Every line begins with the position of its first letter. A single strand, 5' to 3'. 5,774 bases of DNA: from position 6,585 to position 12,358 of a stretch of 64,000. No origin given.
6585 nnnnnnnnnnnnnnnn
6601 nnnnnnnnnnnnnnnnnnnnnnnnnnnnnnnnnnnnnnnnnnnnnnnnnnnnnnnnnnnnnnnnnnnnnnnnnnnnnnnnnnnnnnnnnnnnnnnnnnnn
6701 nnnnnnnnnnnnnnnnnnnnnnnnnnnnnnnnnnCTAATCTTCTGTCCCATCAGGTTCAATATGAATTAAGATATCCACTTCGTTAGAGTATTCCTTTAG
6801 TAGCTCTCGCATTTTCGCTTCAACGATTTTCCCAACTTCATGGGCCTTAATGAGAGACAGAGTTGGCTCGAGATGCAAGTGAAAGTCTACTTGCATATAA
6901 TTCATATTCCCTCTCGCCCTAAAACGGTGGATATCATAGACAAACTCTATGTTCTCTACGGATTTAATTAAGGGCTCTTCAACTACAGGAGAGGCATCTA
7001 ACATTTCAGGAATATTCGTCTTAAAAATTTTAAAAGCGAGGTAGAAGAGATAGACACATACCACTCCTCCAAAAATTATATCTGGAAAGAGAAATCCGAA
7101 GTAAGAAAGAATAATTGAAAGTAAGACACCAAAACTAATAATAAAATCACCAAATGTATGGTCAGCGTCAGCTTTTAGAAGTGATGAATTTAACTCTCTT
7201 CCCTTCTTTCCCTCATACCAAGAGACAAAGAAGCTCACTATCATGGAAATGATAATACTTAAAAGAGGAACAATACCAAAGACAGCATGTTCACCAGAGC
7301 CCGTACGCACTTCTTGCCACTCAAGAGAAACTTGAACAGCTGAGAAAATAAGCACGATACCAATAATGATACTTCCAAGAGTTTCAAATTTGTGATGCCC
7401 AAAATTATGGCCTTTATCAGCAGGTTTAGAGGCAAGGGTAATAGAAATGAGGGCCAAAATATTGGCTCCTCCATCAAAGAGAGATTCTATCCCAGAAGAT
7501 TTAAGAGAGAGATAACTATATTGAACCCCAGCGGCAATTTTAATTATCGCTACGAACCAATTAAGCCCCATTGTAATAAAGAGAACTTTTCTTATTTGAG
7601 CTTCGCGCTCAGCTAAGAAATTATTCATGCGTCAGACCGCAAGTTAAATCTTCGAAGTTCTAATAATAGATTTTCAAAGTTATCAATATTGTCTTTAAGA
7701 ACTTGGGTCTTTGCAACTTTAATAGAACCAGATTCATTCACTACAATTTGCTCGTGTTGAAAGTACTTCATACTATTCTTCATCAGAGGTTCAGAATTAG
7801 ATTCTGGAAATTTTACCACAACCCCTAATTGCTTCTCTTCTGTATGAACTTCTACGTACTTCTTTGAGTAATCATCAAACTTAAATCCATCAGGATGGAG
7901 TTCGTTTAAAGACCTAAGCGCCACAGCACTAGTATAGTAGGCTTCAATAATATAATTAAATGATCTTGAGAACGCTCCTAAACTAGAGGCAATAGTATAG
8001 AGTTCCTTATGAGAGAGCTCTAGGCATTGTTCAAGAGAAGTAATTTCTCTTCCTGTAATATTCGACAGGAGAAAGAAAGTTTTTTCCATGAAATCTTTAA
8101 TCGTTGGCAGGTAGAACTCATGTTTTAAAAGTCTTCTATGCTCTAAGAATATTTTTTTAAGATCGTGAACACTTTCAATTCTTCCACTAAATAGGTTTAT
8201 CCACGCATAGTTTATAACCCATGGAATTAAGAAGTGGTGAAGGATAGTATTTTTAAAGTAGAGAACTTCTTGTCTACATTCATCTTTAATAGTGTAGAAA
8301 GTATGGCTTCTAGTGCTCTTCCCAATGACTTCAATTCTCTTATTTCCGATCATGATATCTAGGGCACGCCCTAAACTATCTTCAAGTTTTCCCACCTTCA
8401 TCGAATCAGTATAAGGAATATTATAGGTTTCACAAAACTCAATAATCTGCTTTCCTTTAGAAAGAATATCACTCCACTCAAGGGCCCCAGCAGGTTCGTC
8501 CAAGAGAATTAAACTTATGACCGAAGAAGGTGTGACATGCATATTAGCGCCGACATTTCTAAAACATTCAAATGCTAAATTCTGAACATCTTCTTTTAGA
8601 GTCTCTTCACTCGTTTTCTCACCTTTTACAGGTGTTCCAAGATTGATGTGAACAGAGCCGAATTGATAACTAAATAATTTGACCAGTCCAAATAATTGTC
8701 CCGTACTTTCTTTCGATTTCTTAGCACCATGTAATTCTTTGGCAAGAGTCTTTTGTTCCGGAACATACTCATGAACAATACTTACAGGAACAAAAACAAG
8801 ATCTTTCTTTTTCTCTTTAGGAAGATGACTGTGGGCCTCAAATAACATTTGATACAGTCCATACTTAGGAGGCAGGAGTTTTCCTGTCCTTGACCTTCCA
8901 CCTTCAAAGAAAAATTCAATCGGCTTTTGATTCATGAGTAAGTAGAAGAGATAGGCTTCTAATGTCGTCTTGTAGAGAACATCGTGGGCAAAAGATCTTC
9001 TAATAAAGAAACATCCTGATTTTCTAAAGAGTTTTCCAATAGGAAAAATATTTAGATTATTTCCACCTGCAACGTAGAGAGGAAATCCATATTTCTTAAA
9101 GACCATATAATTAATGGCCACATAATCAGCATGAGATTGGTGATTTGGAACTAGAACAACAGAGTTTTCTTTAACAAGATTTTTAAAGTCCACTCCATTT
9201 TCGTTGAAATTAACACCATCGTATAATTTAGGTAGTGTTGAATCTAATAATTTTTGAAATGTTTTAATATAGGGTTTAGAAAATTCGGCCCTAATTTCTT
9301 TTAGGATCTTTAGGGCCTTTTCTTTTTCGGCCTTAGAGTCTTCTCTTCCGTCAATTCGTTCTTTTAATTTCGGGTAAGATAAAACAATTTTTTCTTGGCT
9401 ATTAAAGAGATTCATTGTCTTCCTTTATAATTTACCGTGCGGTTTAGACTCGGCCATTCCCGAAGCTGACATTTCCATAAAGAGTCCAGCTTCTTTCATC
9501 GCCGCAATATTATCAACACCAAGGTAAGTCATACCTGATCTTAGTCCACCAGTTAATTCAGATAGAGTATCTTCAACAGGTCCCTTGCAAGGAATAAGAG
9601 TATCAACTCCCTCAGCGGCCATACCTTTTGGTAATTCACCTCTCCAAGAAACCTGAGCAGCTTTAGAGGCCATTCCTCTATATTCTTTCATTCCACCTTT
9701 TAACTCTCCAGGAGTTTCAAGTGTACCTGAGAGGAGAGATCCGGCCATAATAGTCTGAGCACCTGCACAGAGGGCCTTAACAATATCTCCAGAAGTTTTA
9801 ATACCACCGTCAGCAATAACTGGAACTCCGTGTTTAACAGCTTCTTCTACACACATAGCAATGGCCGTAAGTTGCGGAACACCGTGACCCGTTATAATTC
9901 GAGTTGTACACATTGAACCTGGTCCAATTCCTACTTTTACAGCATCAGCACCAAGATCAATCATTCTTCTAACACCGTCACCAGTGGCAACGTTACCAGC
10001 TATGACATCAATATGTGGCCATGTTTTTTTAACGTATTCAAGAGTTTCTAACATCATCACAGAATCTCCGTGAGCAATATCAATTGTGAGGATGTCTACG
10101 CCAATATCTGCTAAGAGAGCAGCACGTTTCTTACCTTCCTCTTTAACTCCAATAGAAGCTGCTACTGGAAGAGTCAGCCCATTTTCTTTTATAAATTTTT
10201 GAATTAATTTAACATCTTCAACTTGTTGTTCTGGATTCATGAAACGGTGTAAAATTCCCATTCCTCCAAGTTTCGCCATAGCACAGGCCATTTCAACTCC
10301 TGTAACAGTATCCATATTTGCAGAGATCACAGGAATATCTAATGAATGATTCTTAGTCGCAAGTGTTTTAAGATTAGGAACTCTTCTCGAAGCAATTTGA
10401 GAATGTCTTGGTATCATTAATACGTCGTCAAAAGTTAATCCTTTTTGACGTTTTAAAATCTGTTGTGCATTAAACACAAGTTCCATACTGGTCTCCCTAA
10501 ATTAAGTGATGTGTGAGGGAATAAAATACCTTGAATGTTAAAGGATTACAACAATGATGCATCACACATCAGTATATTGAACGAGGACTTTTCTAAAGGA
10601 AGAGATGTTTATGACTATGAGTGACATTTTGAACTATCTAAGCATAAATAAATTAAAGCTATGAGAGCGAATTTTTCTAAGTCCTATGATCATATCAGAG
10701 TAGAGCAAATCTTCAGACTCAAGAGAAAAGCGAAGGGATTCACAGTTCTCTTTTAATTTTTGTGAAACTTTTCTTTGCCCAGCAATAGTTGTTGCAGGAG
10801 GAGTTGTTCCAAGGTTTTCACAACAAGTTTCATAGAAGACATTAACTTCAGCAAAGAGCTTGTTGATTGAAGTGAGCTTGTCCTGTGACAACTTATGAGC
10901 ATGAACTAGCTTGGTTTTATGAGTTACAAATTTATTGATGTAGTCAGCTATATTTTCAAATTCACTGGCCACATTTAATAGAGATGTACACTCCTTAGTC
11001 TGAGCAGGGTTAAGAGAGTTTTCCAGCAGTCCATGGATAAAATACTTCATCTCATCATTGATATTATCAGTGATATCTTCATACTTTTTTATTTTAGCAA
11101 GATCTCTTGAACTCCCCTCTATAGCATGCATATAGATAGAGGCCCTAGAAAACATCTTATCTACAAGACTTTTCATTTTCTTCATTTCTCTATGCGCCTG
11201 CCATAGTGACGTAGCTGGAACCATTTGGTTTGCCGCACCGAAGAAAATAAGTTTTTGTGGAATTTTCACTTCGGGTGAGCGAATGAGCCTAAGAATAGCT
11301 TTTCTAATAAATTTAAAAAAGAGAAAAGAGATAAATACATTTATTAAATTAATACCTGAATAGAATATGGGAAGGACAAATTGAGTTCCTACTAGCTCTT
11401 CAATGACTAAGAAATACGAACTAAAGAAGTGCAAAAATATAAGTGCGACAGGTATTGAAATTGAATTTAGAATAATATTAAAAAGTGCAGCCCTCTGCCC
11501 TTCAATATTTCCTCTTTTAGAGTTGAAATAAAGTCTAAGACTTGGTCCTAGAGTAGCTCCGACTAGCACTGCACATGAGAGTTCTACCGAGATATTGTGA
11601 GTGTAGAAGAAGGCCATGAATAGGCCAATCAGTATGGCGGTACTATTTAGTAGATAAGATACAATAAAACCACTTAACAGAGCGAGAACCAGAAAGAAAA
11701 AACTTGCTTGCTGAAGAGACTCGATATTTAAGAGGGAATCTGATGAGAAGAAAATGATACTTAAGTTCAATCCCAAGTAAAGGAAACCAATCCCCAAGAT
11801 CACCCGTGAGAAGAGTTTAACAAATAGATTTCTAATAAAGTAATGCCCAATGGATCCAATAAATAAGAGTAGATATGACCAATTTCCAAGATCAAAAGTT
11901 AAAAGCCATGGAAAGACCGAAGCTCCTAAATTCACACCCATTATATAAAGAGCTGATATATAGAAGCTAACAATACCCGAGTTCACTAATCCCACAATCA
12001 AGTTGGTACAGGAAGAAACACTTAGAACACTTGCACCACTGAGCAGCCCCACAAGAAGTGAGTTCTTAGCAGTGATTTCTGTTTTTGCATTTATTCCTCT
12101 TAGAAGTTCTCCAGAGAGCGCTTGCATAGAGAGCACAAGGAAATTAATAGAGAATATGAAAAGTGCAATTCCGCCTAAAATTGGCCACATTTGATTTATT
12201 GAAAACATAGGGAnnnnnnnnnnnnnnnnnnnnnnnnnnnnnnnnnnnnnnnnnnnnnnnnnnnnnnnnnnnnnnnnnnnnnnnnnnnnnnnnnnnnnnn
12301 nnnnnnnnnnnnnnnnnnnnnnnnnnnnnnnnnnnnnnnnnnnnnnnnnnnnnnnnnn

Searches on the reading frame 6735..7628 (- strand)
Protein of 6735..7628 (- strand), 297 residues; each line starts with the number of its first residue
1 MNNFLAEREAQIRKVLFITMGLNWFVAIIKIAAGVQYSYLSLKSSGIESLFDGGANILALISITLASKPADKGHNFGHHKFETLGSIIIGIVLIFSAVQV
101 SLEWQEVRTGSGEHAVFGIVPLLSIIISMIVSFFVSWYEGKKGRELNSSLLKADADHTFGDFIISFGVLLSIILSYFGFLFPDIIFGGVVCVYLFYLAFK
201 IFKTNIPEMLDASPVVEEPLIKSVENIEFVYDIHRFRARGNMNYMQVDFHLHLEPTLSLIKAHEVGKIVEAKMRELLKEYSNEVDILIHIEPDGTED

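Call 10: search_protein_families(library=pfam, proteins=[window:6735-7628:-], max_evalue=0.001)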
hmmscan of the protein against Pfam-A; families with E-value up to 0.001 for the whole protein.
window:6735-7628:- (297 aa): 2 families
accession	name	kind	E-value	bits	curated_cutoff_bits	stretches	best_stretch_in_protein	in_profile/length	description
PF01545.26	Cation_efflux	-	5e-34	118.2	26.6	1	16-210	1-198/198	Cation efflux family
PF16916.11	ZT_dimer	-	6.8e-13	48.9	26.7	1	217-292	6-77/78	Dimerisation domain of Zinc Transporter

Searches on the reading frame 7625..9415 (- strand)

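Call 10: search_protein_families(library=pfam, proteins=[window:7625-9415:-], max_evalue=0.001)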
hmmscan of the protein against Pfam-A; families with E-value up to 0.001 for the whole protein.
window:7625-9415:- (596 aa): 2 families
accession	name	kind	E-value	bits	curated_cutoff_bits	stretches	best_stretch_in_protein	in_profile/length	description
PF19277.4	GPAT_C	-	1.6e-31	110.3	25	1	225-559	2-342/344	Glycerol-3-phosphate acyltransferase C-terminal region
PF01553.26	Acyltransferase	-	5.3e-22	78.5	23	1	79-213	9-131/132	Acyltransferase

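Call 42: search_protein_families(library=ncbifam, proteins=[window:7625-9415:-], max_evalue=0.00001)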
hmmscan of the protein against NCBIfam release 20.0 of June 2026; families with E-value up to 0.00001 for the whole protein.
window:7625-9415:- (596 aa): 5 families
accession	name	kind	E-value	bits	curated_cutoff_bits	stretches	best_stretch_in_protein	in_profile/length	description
NF003441.0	PRK04974.1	equivalog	1.8e-80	271.4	610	1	27-506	245-730/823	glycerol-3-phosphate 1-O-acyltransferase PlsB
TIGR03703.1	plsB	equivalog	9.4e-76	255.9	618.5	1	27-506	235-720/799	glycerol-3-phosphate 1-O-acyltransferase PlsB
NF002886.0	PRK03355.1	equivalog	1.6e-62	212.1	721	1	25-558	208-743/787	glycerol-3-phosphate 1-O-acyltransferase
NF008883.0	PRK11915.1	equivalog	1e-35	123.4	698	1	32-559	64-586/621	lysophospholipid acyltransferase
TIGR00530.1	AGP_acyltrn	subfamily_domain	1.3e-09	37.8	102.95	1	79-191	11-117/130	1-acylglycerol-3-phosphate O-acyltransferase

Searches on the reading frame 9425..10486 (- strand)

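Call 10: search_protein_families(library=pfam, proteins=[window:9425-10486:-], max_evalue=0.001)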
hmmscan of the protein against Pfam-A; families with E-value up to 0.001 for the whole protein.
window:9425-10486:- (353 aa): 4 families
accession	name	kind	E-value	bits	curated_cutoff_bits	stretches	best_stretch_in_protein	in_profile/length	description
PF00478.31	IMPDH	-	2.4e-118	395.5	25.6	1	16-350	1-345/345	IMP dehydrogenase / GMP reductase domain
PF03060.21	NMO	-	3e-09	37.1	28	1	42-257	3-230/331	Nitronate monooxygenase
PF01070.24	FMN_dh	-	4.2e-09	36.3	24.9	1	141-252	202-305/350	FMN-dependent dehydrogenase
PF01645.23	Glu_synthase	-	0.00059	19.5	20.4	1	196-250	247-305/369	Conserved region in glutamate synthase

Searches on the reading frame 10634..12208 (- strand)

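Call 10: search_protein_families(library=pfam, proteins=[window:10634-12208:-], max_evalue=0.001)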
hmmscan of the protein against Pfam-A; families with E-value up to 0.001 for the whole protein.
window:10634-12208:- (524 aa): 2 families
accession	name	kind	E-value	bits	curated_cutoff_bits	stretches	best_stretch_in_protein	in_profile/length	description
PF02690.20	Na_Pi_cotrans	-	2.6e-23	83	29.1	1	16-149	1-134/137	Na+/Pi-cotransporter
PF01895.24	PhoU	-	9.7e-05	23.1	23.5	1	343-426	2-84/89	PhoU domain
